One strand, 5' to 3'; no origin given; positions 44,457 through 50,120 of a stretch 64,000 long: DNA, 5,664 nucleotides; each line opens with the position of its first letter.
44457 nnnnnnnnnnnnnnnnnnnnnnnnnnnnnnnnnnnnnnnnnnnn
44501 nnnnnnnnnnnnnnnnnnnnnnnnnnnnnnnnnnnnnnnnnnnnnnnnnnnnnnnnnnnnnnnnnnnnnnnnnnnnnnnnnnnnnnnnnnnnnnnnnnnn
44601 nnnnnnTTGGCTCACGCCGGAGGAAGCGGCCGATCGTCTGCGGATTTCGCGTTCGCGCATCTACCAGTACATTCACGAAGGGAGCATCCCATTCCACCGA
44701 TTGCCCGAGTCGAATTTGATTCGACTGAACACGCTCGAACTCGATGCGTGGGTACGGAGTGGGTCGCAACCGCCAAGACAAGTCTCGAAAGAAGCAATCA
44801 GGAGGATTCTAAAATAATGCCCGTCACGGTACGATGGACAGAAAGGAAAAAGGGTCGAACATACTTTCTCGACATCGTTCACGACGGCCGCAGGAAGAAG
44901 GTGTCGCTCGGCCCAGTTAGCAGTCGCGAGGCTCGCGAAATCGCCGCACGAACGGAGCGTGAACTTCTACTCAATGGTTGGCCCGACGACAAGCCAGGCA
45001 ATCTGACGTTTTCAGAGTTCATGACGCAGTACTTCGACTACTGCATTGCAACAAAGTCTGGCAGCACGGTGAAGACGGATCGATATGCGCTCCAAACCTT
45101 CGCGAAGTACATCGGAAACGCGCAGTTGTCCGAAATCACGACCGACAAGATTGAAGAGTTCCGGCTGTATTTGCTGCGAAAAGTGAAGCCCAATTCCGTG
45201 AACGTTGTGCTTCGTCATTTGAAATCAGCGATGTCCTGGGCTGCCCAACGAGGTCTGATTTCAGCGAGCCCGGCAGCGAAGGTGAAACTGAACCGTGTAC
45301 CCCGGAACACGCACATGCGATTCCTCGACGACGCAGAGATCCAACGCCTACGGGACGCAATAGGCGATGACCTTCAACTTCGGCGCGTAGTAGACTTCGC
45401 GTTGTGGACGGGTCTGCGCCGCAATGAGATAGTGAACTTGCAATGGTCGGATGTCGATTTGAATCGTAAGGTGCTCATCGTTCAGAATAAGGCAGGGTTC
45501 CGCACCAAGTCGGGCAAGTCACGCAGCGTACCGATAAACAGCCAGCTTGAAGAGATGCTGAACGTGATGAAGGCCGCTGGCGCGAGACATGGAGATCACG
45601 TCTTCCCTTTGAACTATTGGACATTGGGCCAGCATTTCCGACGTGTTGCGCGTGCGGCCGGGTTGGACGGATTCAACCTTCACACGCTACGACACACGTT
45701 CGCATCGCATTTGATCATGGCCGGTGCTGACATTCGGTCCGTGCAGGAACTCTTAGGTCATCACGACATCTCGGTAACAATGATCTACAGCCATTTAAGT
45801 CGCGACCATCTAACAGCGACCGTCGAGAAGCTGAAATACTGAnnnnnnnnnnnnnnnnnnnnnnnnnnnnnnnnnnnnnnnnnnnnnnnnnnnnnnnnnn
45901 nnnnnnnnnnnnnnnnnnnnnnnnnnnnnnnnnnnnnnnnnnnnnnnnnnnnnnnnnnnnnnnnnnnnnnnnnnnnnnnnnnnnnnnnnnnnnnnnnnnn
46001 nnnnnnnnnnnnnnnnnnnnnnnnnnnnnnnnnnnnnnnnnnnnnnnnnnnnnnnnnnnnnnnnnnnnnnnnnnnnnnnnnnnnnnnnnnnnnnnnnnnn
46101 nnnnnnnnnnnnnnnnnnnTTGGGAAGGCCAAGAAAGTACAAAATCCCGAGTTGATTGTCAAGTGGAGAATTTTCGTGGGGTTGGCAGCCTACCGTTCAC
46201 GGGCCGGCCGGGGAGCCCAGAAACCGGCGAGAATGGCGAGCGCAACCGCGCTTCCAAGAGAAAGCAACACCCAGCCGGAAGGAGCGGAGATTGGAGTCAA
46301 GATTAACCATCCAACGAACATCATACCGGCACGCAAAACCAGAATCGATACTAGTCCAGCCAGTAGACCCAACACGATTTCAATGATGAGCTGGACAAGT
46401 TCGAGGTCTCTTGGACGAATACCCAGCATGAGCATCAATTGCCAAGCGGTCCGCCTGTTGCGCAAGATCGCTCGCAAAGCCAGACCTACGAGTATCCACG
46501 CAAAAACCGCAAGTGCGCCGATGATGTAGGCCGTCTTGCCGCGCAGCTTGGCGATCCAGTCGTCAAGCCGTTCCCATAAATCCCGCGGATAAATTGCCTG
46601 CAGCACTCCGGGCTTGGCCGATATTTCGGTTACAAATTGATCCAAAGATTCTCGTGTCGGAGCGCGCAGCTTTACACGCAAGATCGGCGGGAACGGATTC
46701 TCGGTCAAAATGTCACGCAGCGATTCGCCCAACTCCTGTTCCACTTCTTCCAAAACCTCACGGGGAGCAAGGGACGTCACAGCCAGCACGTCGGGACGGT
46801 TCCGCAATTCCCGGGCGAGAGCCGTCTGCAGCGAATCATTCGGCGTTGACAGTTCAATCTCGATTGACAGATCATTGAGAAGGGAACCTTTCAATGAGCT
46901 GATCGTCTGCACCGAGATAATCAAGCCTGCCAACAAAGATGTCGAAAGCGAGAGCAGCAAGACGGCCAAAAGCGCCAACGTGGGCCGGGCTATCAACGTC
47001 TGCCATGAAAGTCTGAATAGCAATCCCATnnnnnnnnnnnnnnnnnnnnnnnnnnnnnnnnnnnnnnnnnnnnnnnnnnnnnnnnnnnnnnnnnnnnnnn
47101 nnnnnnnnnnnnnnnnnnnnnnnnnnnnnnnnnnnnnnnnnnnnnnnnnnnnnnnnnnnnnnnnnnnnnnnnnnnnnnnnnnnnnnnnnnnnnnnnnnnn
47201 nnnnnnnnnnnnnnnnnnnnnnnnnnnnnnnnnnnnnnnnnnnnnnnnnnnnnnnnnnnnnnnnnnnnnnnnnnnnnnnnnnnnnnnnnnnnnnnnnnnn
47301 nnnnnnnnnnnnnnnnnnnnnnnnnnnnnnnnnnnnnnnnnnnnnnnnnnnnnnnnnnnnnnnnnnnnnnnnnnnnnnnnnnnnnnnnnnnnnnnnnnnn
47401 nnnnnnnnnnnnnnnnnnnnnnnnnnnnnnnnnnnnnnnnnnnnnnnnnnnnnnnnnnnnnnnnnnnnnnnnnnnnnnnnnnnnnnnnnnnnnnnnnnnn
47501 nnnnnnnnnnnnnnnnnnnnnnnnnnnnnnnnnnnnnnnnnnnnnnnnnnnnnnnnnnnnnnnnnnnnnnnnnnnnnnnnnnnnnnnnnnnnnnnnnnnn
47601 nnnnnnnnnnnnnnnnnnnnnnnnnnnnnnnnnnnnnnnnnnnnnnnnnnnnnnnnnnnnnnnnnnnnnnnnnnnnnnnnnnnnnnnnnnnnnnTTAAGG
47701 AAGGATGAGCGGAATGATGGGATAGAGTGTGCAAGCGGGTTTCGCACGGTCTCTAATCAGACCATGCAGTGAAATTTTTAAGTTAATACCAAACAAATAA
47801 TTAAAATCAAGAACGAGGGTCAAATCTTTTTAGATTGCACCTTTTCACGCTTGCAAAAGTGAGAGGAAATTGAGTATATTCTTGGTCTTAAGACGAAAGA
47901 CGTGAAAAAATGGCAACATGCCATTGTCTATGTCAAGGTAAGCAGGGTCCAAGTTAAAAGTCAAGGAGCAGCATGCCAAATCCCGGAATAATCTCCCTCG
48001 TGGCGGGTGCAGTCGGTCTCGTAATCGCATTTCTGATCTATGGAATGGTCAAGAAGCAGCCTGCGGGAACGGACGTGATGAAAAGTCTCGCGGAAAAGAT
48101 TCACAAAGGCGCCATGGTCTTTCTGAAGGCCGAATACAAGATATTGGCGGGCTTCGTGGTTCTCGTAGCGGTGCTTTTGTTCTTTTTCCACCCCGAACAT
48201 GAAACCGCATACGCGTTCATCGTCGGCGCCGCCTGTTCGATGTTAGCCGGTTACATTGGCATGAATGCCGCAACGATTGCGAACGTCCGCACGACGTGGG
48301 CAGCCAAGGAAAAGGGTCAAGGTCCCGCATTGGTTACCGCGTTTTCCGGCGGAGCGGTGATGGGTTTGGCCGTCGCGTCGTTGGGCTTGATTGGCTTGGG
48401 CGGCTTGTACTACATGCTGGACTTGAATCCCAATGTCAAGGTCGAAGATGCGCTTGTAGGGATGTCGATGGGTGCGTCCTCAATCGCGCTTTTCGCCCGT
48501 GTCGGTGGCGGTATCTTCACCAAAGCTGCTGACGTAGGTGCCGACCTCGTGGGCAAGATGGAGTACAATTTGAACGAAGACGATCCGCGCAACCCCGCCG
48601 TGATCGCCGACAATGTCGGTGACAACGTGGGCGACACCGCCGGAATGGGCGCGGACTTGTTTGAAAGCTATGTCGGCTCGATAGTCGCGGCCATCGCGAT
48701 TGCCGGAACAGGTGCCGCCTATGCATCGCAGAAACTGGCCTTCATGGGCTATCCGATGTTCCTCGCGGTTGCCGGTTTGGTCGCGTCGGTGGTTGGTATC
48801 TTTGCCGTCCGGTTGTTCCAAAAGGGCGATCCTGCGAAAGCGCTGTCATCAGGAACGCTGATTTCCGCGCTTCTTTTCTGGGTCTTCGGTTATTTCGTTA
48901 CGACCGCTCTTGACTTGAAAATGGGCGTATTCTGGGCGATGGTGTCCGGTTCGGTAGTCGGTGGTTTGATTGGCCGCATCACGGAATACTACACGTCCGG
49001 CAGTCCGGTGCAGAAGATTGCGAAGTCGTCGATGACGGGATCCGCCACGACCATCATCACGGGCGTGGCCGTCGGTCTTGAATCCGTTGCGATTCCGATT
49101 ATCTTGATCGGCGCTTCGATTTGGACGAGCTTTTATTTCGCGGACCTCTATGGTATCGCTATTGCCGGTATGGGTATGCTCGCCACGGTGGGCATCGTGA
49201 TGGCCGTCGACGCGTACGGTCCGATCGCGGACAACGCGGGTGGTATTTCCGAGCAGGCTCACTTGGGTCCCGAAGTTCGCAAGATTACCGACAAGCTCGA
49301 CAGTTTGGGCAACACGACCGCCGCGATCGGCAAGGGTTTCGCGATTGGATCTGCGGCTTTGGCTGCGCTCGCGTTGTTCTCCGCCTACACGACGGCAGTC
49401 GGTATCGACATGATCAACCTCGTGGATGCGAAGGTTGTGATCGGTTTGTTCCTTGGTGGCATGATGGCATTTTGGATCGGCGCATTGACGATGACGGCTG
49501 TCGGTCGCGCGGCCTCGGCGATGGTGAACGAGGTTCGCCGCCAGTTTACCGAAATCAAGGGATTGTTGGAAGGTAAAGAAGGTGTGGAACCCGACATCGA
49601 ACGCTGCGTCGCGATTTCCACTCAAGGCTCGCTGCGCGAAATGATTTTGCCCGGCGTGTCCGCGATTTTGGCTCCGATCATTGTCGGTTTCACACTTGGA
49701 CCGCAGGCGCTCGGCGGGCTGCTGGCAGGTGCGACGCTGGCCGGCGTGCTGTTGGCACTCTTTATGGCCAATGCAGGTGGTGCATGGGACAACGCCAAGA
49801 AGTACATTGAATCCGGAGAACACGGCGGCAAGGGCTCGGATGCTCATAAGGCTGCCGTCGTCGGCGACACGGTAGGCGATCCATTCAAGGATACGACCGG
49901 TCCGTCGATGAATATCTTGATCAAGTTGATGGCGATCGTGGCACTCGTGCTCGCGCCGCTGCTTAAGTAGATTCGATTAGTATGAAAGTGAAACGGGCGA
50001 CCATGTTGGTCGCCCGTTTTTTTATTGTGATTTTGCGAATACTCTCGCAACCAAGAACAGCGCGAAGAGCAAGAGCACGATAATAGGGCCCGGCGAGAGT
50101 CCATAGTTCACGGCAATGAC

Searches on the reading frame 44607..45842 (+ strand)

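Call 4: search_protein_families(library=pfam, proteins=[window:44607-45842:+], max_evalue=0.01)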
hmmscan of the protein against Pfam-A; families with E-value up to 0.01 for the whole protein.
window:44607-45842:+ (411 aa): 7 families
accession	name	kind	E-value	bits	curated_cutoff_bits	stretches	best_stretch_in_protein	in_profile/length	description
PF00589.27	Phage_integrase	-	1.5e-33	116.5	27.1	1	239-399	2-170/172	Phage integrase family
PF13102.12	Phage_int_SAM_5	-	3.8e-12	46.9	22.3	1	134-226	1-96/98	Phage integrase SAM-like domain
PF13495.12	Phage_int_SAM_4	-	1.4e-06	29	27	1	148-215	12-81/85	Phage integrase, N-terminal SAM-like domain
PF14659.12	Phage_int_SAM_3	-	9.5e-06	26.2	22.6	1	134-188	1-56/58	Phage integrase, N-terminal SAM-like domain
PF12835.12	Integrase_1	-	0.00047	20.6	23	1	232-367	7-148/149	Integrase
PF22022.2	Phage_int_M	-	0.0014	19.2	27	1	135-227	1-94/96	Phage integrase central domain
PF24624.1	Int_N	-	0.0089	17.2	27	0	135-217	5-86/100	Phage integrase, N-terminal domain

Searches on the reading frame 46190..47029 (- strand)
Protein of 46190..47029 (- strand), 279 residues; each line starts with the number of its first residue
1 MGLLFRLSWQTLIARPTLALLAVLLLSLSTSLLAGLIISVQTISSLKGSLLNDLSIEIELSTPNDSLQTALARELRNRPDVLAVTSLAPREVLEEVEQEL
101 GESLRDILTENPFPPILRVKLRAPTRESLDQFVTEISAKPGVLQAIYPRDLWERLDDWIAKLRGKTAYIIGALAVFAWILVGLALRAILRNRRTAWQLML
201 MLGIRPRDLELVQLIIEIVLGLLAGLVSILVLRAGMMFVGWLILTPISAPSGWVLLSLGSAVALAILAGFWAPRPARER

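Call 23: search_protein_families(library=pfam, proteins=[window:46190-47029:-], max_evalue=0.0001)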
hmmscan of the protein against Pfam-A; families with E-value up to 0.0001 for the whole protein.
window:46190-47029:- (279 aa): 1 family
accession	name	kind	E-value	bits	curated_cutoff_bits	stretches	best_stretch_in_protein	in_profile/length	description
PF18075.7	FtsX_ECD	-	3.6e-09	37.5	23.5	1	65-142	13-93/96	FtsX extracellular domain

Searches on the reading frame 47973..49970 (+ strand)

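Call 23: search_protein_families(library=pfam, proteins=[window:47973-49970:+], max_evalue=0.0001)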
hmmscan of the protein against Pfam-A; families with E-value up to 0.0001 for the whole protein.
window:47973-49970:+ (665 aa): 1 family
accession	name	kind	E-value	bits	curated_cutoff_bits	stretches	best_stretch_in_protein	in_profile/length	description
PF03030.21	H_PPase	-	3.2e-259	862.4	29.7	1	14-660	2-645/645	Inorganic H+ pyrophosphatase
